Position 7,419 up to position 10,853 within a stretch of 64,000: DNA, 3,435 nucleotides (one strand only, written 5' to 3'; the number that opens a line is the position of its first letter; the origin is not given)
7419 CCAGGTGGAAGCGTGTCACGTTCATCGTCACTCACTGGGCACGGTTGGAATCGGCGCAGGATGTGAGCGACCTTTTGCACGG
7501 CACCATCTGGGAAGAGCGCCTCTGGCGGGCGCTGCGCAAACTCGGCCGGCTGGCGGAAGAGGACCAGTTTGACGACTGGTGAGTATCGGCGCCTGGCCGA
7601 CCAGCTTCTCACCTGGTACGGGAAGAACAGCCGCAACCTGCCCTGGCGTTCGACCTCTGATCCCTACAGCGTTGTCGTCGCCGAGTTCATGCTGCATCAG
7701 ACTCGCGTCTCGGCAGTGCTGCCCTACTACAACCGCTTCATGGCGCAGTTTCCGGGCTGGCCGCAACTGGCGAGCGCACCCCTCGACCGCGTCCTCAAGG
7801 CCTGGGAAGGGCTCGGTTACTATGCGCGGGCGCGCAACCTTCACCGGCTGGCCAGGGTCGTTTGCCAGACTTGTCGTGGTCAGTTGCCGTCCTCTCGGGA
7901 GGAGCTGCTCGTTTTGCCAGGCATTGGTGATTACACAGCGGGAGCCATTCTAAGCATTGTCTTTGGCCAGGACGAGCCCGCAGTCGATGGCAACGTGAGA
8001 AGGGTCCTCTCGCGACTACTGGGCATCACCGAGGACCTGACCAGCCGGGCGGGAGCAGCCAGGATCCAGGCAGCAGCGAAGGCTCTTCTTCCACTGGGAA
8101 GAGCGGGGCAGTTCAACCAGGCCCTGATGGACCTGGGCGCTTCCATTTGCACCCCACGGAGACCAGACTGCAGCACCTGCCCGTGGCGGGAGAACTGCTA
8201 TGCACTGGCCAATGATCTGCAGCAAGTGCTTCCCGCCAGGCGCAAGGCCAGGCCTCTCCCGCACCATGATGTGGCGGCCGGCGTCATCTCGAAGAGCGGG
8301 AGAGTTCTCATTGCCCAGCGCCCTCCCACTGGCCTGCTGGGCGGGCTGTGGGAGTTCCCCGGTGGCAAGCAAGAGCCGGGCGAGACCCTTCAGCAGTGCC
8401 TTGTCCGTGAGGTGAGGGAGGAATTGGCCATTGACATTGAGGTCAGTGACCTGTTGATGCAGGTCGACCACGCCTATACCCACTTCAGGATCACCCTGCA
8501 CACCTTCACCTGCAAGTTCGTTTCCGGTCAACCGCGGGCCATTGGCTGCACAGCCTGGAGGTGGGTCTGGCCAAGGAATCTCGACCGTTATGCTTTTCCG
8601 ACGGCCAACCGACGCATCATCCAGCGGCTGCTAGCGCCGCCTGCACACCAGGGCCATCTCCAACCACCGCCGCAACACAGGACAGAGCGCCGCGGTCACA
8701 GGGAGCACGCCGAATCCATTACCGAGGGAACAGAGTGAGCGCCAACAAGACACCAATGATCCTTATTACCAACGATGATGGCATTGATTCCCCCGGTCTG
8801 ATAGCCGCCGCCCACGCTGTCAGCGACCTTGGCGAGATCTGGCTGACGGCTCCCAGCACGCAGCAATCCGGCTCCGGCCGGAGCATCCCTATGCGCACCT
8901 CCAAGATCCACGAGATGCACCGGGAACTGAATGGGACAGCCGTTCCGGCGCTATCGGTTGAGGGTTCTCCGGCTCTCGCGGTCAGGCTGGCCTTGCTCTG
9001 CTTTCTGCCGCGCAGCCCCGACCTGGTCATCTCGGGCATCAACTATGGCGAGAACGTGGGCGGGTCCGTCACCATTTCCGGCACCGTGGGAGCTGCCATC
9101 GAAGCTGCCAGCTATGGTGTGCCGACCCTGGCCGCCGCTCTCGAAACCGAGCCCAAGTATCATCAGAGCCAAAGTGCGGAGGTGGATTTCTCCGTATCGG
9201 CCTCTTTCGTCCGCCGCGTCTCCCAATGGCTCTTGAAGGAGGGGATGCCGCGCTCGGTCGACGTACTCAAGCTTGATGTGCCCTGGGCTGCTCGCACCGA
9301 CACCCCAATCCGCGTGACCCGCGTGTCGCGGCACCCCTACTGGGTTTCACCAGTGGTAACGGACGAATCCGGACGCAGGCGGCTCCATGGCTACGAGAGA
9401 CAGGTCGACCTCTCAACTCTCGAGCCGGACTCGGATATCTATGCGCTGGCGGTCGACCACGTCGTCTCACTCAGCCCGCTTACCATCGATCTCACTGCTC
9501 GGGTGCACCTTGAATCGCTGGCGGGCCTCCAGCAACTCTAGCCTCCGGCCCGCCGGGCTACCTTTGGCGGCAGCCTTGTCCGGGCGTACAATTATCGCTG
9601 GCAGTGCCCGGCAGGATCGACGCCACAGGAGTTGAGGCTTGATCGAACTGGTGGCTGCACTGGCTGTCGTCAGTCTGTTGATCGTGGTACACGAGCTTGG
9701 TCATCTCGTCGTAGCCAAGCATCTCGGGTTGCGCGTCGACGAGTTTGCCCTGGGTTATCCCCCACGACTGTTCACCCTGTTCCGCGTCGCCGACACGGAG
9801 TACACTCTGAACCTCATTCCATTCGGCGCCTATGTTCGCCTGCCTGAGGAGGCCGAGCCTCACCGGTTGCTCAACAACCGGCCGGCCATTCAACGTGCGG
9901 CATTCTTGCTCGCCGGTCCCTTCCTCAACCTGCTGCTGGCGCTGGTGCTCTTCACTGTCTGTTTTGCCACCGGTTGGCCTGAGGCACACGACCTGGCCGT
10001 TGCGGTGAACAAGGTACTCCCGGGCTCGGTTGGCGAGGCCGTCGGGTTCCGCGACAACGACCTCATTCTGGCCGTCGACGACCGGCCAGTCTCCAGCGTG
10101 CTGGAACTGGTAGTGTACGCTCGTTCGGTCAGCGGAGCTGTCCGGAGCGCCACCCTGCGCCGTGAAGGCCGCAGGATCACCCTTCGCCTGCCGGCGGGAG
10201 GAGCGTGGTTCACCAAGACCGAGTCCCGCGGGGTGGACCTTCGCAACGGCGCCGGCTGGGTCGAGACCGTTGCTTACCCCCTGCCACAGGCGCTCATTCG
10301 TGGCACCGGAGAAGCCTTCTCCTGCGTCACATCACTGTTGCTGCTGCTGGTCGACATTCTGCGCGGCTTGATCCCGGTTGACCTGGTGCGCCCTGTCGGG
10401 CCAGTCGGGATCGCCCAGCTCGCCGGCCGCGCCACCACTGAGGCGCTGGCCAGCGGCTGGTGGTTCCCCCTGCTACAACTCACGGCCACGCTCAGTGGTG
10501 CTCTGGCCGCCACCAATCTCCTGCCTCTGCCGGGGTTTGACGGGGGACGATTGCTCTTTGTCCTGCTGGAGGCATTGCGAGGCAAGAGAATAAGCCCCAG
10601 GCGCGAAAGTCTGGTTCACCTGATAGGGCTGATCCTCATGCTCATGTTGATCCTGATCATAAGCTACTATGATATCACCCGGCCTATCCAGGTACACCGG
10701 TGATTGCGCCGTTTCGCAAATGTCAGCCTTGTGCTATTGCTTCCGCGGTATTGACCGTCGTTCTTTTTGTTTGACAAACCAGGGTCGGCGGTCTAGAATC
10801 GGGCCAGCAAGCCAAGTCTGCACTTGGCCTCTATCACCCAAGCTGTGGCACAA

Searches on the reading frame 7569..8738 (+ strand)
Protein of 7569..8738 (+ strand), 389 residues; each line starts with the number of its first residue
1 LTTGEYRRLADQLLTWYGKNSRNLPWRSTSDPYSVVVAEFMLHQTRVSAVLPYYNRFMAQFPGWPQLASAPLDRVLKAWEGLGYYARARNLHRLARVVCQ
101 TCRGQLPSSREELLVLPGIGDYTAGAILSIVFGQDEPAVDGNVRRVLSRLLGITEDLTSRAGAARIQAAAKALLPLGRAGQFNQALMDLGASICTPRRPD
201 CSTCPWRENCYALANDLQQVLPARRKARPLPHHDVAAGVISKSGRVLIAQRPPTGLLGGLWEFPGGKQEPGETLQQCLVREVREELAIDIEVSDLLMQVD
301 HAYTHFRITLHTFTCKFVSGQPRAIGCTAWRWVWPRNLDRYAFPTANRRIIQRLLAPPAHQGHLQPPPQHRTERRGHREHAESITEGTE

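Call 9: search_protein_families(library=pfam, proteins=[window:7569-8738:+], max_evalue=0.001)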
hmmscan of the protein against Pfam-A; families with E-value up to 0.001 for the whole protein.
window:7569-8738:+ (389 aa): 5 families
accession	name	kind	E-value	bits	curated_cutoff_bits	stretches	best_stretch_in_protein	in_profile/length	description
PF14815.12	NUDIX_4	-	1.5e-33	115.4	35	1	237-352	2-112/113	NUDIX domain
PF00730.31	HhH-GPD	-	3.8e-17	63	26.2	1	37-156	1-92/108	HhH-GPD superfamily base excision DNA repair protein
PF00293.34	NUDIX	-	5.6e-16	59.2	21.1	1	235-353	6-133/134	NUDIX domain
PF00633.29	HHH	-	1.7e-06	28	24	1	104-130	4-30/30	Helix-hairpin-helix motif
PF10576.14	EndIII_4Fe-2S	-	0.0003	21.4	20.5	1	194-210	1-17/17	Iron-sulfur binding domain of endonuclease III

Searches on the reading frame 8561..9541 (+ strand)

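Call 9: search_protein_families(library=pfam, proteins=[window:8561-9541:+], max_evalue=0.001)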
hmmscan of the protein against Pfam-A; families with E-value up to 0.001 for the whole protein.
window:8561-9541:+ (326 aa): 1 family
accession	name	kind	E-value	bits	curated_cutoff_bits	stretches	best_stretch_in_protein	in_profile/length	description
PF01975.23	SurE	-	7.8e-44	150.2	22.1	1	67-259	1-186/189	Survival protein SurE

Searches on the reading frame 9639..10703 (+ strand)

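Call 9: search_protein_families(library=pfam, proteins=[window:9639-10703:+], max_evalue=0.001)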
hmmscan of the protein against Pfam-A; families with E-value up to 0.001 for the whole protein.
window:9639-10703:+ (354 aa): 2 families
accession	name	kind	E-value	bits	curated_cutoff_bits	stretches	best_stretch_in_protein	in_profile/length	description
PF02163.28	Peptidase_M50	-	5.9e-50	170.1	27.2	1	7-337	2-221/221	Peptidase family M50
PF17820.7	PDZ_6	-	4.9e-07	29.8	27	1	123-175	2-54/54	PDZ domain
